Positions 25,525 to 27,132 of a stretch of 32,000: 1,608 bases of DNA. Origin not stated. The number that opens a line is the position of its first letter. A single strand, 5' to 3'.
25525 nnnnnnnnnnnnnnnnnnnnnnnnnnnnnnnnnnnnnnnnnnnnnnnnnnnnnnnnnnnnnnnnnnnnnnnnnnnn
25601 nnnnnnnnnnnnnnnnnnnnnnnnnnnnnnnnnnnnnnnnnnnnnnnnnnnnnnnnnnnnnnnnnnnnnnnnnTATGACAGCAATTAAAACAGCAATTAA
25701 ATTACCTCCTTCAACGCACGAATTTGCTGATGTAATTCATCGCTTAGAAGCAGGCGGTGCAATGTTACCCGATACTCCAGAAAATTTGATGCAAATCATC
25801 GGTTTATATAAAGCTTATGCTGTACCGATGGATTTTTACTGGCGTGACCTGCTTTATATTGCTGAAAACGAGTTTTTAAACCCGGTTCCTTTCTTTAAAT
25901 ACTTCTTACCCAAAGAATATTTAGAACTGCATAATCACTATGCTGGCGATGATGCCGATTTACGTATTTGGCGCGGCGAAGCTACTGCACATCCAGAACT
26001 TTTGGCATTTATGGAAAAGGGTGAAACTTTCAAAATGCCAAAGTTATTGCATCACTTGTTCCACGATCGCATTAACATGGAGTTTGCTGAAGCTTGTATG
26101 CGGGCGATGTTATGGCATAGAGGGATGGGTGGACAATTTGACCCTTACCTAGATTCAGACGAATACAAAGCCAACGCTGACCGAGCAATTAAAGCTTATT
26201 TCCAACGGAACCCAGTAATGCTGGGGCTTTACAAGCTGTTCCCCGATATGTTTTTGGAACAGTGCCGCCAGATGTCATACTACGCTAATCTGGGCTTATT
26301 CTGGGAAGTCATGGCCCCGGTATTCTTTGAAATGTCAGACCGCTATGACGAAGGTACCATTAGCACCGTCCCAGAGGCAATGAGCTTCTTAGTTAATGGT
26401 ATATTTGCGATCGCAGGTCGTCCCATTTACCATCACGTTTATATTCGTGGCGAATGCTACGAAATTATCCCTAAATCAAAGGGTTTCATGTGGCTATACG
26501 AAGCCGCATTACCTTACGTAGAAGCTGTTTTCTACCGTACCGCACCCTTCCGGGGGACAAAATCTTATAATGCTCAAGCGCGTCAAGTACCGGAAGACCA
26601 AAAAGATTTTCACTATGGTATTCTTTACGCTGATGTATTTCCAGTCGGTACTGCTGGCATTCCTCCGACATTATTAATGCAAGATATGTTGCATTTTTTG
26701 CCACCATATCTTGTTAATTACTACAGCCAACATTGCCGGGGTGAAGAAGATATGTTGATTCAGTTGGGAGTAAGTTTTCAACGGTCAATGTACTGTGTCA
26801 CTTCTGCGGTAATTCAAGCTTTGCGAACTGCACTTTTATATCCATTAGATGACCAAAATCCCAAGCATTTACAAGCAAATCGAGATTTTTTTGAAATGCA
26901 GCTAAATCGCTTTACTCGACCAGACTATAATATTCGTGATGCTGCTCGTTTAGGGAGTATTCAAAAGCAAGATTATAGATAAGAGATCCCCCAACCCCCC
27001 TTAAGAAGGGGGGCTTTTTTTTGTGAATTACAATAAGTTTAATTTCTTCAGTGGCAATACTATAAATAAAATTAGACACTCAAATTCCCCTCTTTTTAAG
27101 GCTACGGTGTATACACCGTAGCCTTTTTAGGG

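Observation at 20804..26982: Expanded CO2-uptake (NDH-1MS) operon: ndhF3, Tat-beta-CA, ndhD3, CDP-alcohol-PT-like, cupA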

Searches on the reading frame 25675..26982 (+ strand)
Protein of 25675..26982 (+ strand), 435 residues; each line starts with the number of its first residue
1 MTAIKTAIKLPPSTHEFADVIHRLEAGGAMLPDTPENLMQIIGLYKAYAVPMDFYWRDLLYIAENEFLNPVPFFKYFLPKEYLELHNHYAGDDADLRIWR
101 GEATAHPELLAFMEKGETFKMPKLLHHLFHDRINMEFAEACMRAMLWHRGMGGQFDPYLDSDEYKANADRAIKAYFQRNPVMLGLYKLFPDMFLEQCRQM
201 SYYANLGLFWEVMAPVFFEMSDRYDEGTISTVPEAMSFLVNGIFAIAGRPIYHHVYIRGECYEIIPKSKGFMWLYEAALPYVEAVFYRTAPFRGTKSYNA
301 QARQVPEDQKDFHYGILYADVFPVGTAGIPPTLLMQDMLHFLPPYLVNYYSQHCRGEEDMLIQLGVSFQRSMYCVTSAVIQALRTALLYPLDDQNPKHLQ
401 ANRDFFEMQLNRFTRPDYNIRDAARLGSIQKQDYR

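Call 3: search_protein_families(library=pfam, proteins=[window:25675-26982:+], max_evalue=0.01)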
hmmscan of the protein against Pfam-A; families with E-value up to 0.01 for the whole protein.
window:25675-26982:+ (435 aa): 1 family
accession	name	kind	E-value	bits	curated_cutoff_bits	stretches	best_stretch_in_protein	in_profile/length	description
PF10216.14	ChpXY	-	1.7e-166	554.2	25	1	20-413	1-351/352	CO2 hydration protein (ChpXY)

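Call 4: search_protein_families(library=ncbifam, proteins=[window:25675-26982:+], max_evalue=0.01)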
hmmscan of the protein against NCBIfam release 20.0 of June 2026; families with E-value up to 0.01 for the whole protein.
window:25675-26982:+ (435 aa): 1 family
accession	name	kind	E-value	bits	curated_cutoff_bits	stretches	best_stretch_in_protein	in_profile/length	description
TIGR01964.1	chpXY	subfamily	8.8e-232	769.2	293.7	1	14-422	1-408/411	CO2 hydration protein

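Call 25: find_related_loci(query=A1, collection=genome_contigs, flank=10000)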
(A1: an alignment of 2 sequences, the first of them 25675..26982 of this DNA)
Query A1 (435 aa) in genome_contigs; peptide patterns used: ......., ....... (x = any residue, [..] = any of these).
600 stretches matched a pattern (row limit reached: there are more); 570 encode a relative of the query (tblastn E <= 1e-3); the best 80 are kept; 80 distinct loci.
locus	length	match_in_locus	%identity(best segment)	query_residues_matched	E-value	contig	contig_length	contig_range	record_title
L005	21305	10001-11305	99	1-435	0e+0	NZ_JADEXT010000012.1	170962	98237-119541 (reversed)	Nostoc sp. LEGE 12447 NODE_29_length_1, whole genome shotgun sequence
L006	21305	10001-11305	98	1-435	0e+0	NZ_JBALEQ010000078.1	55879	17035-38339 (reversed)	MAG: Nostoc sp. isolate P8256 bin 3 NODE_382_length_55879_cov_164.088144, whole genome shotgun sequence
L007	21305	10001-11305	98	1-435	0e+0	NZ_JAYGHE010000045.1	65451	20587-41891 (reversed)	Nostoc sp. UHCC 0252 00045__length=65451, whole genome shotgun sequence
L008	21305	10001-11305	98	1-435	0e+0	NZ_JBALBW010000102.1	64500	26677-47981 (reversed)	MAG: Nostoc sp. isolate 8277 bin 2 NODE_35_length_64500_cov_28.130658, whole genome shotgun sequence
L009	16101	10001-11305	97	1-435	0e+0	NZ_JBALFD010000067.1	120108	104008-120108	MAG: Nostoc sp. isolate P9121 bin 11 NODE_29_length_120108_cov_108.227542, whole genome shotgun sequence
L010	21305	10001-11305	97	1-435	0e+0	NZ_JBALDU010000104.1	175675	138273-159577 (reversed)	MAG: Nostoc sp. isolate P2164 bin 3 NODE_22_length_175675_cov_15.791138, whole genome shotgun sequence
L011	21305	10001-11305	97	1-435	0e+0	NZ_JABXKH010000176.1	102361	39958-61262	MAG: Nostoc sp. NMS2 NODE_244_length_102361_cov_273.736, whole genome shotgun sequence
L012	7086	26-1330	97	1-435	0e+0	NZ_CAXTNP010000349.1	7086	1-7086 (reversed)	MAG: uncultured Nostoc sp. isolate public_SRR14722145_metawrap_bin.2 public_SRR14722145_metawrap_bin.2_349, whole genome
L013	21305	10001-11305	97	1-435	0e+0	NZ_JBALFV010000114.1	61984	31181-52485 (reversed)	MAG: Nostoc sp. isolate S5 bin 2 NODE_43_length_61984_cov_10.642247, whole genome shotgun sequence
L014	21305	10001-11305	97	1-435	0e+0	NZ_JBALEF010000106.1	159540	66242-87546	MAG: Nostoc sp. isolate P6447 bin 3 NODE_26_length_159540_cov_53.687905, whole genome shotgun sequence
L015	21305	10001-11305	97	1-435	0e+0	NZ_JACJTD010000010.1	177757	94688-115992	Nostoc foliaceum FACHB-393 contig10, whole genome shotgun sequence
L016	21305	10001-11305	97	1-435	0e+0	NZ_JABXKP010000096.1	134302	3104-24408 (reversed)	MAG: Nostoc sp. JL33 NODE_72_length_134302_cov_83.041, whole genome shotgun sequence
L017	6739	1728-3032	97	1-435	0e+0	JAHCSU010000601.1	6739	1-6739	Nostoc sp. CCCryo 231-06 CCCRYO23106-602, whole genome shotgun sequence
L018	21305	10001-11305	97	1-435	0e+0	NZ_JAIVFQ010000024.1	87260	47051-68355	Nostoc favosum CHAB5714 strain CHAB 5714 NODE_24_length_87260_cov_79.789115, whole genome shotgun sequence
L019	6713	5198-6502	97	1-435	0e+0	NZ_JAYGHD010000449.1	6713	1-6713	Nostoc sp. UHCC 0251 NODE_337_length_6713_cov_22.559177, whole genome shotgun sequence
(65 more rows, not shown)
